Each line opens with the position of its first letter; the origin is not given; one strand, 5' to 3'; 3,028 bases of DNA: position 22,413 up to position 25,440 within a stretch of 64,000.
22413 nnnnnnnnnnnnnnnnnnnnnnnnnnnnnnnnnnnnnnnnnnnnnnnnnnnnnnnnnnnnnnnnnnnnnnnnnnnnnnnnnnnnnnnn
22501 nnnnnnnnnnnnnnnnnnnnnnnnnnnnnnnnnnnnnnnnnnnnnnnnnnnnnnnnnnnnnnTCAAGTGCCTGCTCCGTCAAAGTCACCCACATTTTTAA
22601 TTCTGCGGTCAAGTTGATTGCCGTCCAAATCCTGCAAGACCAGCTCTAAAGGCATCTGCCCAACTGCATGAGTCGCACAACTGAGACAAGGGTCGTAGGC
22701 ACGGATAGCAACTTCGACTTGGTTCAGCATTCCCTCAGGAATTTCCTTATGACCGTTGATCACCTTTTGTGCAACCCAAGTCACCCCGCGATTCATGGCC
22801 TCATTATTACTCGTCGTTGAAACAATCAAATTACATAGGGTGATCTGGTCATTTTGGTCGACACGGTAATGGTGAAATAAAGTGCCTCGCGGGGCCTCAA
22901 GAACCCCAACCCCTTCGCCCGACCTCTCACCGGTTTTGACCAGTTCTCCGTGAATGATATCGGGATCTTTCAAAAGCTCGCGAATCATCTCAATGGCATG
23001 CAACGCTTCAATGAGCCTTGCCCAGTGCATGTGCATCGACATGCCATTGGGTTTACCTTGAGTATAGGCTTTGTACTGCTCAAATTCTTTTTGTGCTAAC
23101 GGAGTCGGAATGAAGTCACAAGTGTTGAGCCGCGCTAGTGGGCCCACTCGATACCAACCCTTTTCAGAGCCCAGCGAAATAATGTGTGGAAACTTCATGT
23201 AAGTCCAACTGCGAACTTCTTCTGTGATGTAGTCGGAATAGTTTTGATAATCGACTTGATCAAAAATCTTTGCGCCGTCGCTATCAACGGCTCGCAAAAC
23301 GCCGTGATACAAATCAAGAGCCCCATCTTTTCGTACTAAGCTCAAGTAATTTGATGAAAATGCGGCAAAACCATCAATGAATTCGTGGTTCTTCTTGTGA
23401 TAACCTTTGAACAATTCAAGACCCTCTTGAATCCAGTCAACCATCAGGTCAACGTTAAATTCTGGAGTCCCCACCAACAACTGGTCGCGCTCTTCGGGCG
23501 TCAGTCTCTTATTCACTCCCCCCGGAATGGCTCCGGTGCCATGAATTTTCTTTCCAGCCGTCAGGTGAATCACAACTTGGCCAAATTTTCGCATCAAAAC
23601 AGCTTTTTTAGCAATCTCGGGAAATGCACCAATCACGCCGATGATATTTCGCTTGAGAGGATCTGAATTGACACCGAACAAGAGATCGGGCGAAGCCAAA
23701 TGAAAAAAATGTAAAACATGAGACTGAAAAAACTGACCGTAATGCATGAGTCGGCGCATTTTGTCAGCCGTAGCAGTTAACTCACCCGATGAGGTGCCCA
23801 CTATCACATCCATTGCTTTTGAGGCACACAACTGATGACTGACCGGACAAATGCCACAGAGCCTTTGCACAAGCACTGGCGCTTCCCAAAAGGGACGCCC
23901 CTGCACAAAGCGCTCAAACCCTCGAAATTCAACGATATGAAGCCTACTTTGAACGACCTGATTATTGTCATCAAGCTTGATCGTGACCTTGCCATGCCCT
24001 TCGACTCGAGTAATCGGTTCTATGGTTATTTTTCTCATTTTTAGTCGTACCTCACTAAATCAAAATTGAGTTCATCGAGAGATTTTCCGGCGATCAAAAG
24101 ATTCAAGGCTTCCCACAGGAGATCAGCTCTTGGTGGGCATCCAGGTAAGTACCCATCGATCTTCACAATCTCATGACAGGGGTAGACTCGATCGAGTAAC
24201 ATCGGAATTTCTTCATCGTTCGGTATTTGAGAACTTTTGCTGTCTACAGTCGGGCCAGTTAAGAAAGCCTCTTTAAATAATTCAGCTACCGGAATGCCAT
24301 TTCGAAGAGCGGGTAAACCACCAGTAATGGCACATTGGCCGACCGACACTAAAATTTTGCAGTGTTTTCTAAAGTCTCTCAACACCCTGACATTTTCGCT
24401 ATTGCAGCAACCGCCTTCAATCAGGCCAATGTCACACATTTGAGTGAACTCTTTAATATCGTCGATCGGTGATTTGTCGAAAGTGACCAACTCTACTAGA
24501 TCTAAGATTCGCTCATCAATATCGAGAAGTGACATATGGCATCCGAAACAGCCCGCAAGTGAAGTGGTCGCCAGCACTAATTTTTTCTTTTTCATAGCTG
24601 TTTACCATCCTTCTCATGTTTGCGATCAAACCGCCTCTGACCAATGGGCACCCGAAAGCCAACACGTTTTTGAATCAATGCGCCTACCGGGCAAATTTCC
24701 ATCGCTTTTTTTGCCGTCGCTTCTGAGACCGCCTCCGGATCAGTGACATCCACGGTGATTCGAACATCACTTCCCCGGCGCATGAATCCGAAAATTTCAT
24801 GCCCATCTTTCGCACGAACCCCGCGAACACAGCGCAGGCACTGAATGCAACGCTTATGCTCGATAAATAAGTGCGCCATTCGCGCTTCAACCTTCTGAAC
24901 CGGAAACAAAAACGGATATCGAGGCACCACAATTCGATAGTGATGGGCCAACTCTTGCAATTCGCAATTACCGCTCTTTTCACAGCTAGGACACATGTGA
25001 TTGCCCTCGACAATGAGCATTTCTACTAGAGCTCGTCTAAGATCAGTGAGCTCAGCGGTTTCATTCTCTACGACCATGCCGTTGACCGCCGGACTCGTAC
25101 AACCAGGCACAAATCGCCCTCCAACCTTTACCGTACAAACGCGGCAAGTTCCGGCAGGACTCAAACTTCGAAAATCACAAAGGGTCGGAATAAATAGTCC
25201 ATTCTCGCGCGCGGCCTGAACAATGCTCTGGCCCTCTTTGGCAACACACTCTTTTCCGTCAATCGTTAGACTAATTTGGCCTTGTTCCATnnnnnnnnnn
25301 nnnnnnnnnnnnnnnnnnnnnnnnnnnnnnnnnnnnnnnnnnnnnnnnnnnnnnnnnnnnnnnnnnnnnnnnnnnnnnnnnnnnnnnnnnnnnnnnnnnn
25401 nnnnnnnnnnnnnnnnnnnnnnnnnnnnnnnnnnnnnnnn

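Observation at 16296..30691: One co-directional 14-kb block combines two carbohydrate esterases with a complete bidirectional [NiFe]-hydrogenase and its maturation set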

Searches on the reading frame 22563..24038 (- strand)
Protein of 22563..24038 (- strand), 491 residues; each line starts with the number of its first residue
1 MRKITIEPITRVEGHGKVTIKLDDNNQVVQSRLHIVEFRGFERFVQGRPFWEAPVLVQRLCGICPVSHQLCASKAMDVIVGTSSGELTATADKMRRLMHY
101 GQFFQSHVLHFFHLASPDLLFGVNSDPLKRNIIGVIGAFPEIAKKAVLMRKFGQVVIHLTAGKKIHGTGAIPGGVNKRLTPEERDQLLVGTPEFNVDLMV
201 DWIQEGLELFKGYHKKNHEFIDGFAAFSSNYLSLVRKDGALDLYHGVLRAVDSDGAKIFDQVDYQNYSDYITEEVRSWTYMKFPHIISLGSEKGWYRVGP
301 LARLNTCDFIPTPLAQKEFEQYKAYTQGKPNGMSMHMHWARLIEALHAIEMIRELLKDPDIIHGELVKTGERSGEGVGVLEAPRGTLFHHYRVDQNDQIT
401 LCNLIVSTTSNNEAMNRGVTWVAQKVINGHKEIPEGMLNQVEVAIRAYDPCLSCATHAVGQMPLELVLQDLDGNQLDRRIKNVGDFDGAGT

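Call 3: search_protein_families(library=pfam, proteins=[window:22563-24038:-])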
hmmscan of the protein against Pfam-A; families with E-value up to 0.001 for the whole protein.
window:22563-24038:- (491 aa): 1 family
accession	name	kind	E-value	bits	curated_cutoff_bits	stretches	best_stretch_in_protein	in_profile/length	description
PF00374.24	NiFeSe_Hases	-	9.3e-29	101.2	25.8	2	39-118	1-77/508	Nickel-dependent hydrogenase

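Call 5: search_protein_families(library=ncbifam, proteins=[window:22563-24038:-], max_evalue=0.01)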
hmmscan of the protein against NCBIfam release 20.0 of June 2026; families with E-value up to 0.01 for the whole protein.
window:22563-24038:- (491 aa): 9 families
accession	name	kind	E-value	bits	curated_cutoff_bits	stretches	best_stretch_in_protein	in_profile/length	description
NF041785.2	VhuA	equivalog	3.6e-120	401.3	800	1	1-427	1-417/418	F420-non-reducing hydrogenase Vhu subunit A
NF040828.1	sulfhyd_ShyA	equivalog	1e-52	179.4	700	2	266-459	228-413/415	NAD(P)-dependent hydrogenase/sulfhydrogenase 2 subunit alpha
NF033181.1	NiFeSe_hydrog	equivalog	4.3e-47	161.1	600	2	1-124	1-120/507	nickel-dependent hydrogenase large subunit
TIGR03295.1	frhA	equivalog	9.6e-45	153.2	392.5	1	3-459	4-397/412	coenzyme F420 hydrogenase subunit alpha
NF045518.1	H2_NiFeSe_large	exception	1.9e-44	152.3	780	2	3-175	3-179/485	NiFeSe hydrogenase large subunit HysA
NF040832.1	sulfhyd_HydA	equivalog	4.2e-33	115.1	880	1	4-459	5-424/426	NADPH-dependent hydrogenase/sulfhydrogenase 1 subunit alpha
NF007550.0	PRK10170.1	equivalog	3.6e-25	88.4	1101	2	2-120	17-132/597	Ni/Fe-hydrogenase large subunit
NF007778.0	PRK10467.1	equivalog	1.1e-22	80.1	969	2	2-118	3-115/567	hydrogenase 2 large subunit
NF041786.2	VhuU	equivalog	5.4e-10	38.9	70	1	433-459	3-29/45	F420-non-reducing hydrogenase selenoprotein subunit VhuU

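Call 32: search_solved_structures(query=window:22563-24038:-, max_evalue=1e-10)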
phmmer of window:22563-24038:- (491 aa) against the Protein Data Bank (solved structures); distinct sequences matched with E-value up to 1e-10: 65 (the best 60 are shown).
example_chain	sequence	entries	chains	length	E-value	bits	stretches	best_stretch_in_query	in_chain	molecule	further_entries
5xf9_D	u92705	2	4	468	4.3e-154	517.1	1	2-457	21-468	NAD-reducing hydrogenase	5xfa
7t2r_D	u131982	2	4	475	2.8e-144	484.8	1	3-473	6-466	NiFe hydrogenase large subunit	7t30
5odc_F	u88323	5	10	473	5.2e-120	404.7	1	1-480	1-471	Methyl-viologen reducing hydrogenase subunit A | Methyl-viologen reducing hydrogenase, subunit A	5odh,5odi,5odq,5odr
9sw2_F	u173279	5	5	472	3e-109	369.2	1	1-474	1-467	F420-non-reducing hydrogenase subunit A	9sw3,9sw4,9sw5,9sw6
9sfi_g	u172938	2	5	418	5.3e-105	355.2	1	1-426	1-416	Coenzyme F420-reducing hydrogenase, alpha subunit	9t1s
5jsu_B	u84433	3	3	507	1.2e-31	113.2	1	4-176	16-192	Periplasmic [NiFeSe] hydrogenase, large subunit, selenocysteine-containing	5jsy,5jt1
9nez_D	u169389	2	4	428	2.2e-30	109.1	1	4-459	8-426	Sulfhydrogenase 1 subunit alpha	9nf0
5jsh_B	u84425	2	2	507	4e-30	108.3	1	4-176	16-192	Periplasmic [NiFeSe] hydrogenase, large subunit, selenocysteine-containing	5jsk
6z8m_B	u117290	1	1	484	5.2e-30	107.9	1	4-176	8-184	Periplasmic [NiFeSe] hydrogenase, large subunit, selenocysteine-containing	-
6ruc_B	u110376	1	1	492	5.5e-30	107.8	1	4-176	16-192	Periplasmic [NiFeSe] hydrogenase, large subunit, selenocysteine-containing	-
6rtp_B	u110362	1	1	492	7.6e-30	107.3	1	4-176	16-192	Periplasmic [NiFeSe] hydrogenase, large subunit, selenocysteine-containing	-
6z8o_B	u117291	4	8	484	1.3e-29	106.5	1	4-176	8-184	Periplasmic [NiFeSe] hydrogenase, large subunit, selenocysteine-containing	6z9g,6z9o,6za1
6ru9_B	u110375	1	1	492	1.4e-29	106.4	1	4-176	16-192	Periplasmic [NiFeSe] hydrogenase, large subunit, selenocysteine-containing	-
9e15_B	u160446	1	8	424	1.5e-29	106.4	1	4-457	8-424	Sulfhydrogenase 1 subunit alpha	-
9e1j_B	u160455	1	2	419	1.6e-29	106.3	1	4-457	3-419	Sulfhydrogenase 1 subunit alpha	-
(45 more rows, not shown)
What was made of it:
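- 22563..24038 (-): hoxH: [NiFe] large subunit. 5XF9_D at 517 bits is the best solved relative (call 32).
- On Group 3d NAD-linked [NiFe]-hydrogenase (HoxFUYH): MvhA scores 405, and F420-reducing and sulfhydrogenase enzymes about 95-110 (call 32).
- MvhA scores 405 and the group 3a/3b enzymes about 95-110 (call 32).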

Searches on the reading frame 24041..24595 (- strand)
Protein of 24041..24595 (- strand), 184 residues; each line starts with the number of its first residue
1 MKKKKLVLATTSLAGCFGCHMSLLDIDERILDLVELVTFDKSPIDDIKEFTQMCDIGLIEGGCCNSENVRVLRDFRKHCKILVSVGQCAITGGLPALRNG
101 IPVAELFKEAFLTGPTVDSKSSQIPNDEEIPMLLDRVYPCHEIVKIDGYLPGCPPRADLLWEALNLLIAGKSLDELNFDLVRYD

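Call 3: search_protein_families(library=pfam, proteins=[window:24041-24595:-])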
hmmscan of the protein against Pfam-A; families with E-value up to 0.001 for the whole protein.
window:24041-24595:- (184 aa): 1 family
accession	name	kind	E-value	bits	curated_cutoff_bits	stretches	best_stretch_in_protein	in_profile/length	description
PF01058.29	Oxidored_q6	-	1.4e-26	93.1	27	1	16-165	1-126/128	NADH ubiquinone oxidoreductase, 20 Kd subunit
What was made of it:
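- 24041..24595 (-): hoxY: short hydrogenase small subunit, 184 aa. Oxidored_q6 only (call 3).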

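Call 5: search_protein_families(library=ncbifam, proteins=[window:24041-24595:-], max_evalue=0.01)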
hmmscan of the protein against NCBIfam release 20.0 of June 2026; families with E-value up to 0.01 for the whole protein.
window:24041-24595:- (184 aa): 14 families
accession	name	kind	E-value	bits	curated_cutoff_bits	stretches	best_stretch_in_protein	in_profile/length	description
NF045875.1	F420_non_VhuG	exception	1.2e-36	126.5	450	1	5-173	4-169/286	F420-non-reducing hydrogenase subunit VhuG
TIGR03294.1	FrhG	equivalog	3.3e-16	59.7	245.5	1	8-112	4-111/228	coenzyme F420 hydrogenase subunit gamma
NF040836.1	sulfhyd_HydD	equivalog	3.7e-16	59.1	500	1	1-171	1-157/261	NADPH-dependent hydrogenase/sulfhydrogenase 1 subunit delta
NF040831.1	sulfhyd_ShyD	equivalog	9.2e-12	45.1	460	1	8-164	3-144/240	NAD(P)-dependent hydrogenase/sulfhydrogenase 2 subunit delta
NF005012.1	PRK06411.1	subfamily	2e-07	30.7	116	1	138-167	125-154/166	NADH-quinone oxidoreductase subunit NuoB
TIGR01957.1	nuoB_fam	subfamily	6.4e-07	29.4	142.7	1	138-166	109-137/145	NADH-quinone oxidoreductase subunit B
NF011393.0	PRK14818.1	equivalog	3.3e-05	23.5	255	0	142-164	126-148/173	NADH dehydrogenase subunit B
NF011391.0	PRK14816.1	equivalog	0.00017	21.3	283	0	141-161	147-167/196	NADH-quinone oxidoreductase subunit B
NF011390.0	PRK14815.1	equivalog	0.00025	20.4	281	0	141-166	127-152/183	NADH dehydrogenase subunit B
NF011394.0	PRK14819.1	equivalog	0.00039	20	312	0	143-168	128-153/264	NADH-quinone oxidoreductase subunit B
NF011389.0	PRK14814.1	equivalog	0.00049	19.9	285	0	142-165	128-151/186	NADH dehydrogenase subunit B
NF045520.1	H2_NiFeSe_small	exception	0.0013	18.2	470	0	69-107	134-176/314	NiFeSe hydrogenase small subunit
NF011392.0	PRK14817.1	equivalog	0.0057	16.4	271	0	141-167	130-156/182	NADH-quinone oxidoreductase subunit B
NF011395.0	PRK14820.1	equivalog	0.0064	16.2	263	0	141-163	127-149/180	NADH-quinone oxidoreductase subunit B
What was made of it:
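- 24041..24595 (-): It matches only the N-terminal 169 positions of VhuG (call 5).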

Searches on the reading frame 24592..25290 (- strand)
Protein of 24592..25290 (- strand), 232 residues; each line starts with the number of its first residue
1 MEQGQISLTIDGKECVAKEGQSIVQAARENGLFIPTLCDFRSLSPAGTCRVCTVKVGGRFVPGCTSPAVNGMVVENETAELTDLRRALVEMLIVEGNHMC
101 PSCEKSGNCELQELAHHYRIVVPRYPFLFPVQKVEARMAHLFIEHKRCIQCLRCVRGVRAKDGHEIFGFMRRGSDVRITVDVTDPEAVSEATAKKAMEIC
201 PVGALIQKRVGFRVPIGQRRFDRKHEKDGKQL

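Call 3: search_protein_families(library=pfam, proteins=[window:24592-25290:-])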
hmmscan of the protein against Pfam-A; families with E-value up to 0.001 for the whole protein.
window:24592-25290:- (232 aa): 6 families
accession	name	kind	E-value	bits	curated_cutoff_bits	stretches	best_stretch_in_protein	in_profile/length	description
PF13510.11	Fer2_4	-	1.1e-16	61.1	22.8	1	5-78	3-81/82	2Fe-2S iron-sulfur cluster binding domain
PF10588.14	NADH-G_4Fe-4S_3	-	2.7e-13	49.6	27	1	85-120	1-36/40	NADH-ubiquinone oxidoreductase-G iron-sulfur binding region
PF22117.2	Fer4_Nqo3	-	4e-12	46.6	27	1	144-205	7-66/67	NADH-quinone oxidoreductase subunit 3, ferredoxin-like domain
PF00111.32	Fer2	-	1.3e-06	28.7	21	1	9-58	2-49/77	2Fe-2S iron-sulfur cluster binding domain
PF13459.11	Fer4_15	-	7.5e-05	23.8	22.4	1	142-205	2-64/66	4Fe-4S single cluster domain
PF13370.11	Fer4_13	-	0.00087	20.4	24.5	0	144-204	2-55/58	4Fe-4S single cluster domain of Ferredoxin I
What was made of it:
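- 24592..25290 (-): hoxU: Fe-S diaphorase subunit (NuoG N-terminal type). Fer2_4, NADH-G_4Fe-4S_3 and Fer4_Nqo3 (call 3).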

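Call 5: search_protein_families(library=ncbifam, proteins=[window:24592-25290:-], max_evalue=0.01)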
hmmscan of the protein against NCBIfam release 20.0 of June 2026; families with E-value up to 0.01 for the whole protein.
window:24592-25290:- (232 aa): 8 families
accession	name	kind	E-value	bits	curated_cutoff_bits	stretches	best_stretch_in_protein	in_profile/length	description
NF005745.0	PRK07569.1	equivalog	2.6e-52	177.6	333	1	7-208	5-210/238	bidirectional hydrogenase complex protein HoxU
NF040763.1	FeFe_hydrog_A6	exception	9.2e-41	139.9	765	1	6-209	1-209/571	NADH-dependent [FeFe] hydrogenase, group A6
TIGR01973.1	NuoG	equivalog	1.1e-40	140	470.05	1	8-224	1-213/606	NADH-quinone oxidoreductase subunit NuoG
NF006305.0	PRK08493.1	equivalog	8.7e-37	126.6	591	1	6-175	2-170/819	NADH-quinone oxidoreductase subunit G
NF005895.0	PRK07860.1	equivalog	7.4e-30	103.6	802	1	3-213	15-228/811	NADH-quinone oxidoreductase subunit G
NF040762.1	Hydr_FeFe_Clost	exception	5.8e-27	94.5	900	1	7-208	2-207/572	ferredoxin hydrogenase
NF009454.0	PRK12814.1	equivalog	6.2e-27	94.2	916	2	5-97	3-97/657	putative NADPH-dependent glutamate synthase small subunit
NF004898.0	PRK06259.1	equivalog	0.00028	19.6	385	1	39-200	47-188/488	fumarate reductase (CoM/CoB) subunit TfrB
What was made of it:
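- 24592..25290 (-): NF005745 HoxU at 177.6 bits, below its curated cutoff of 333 (call 5).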
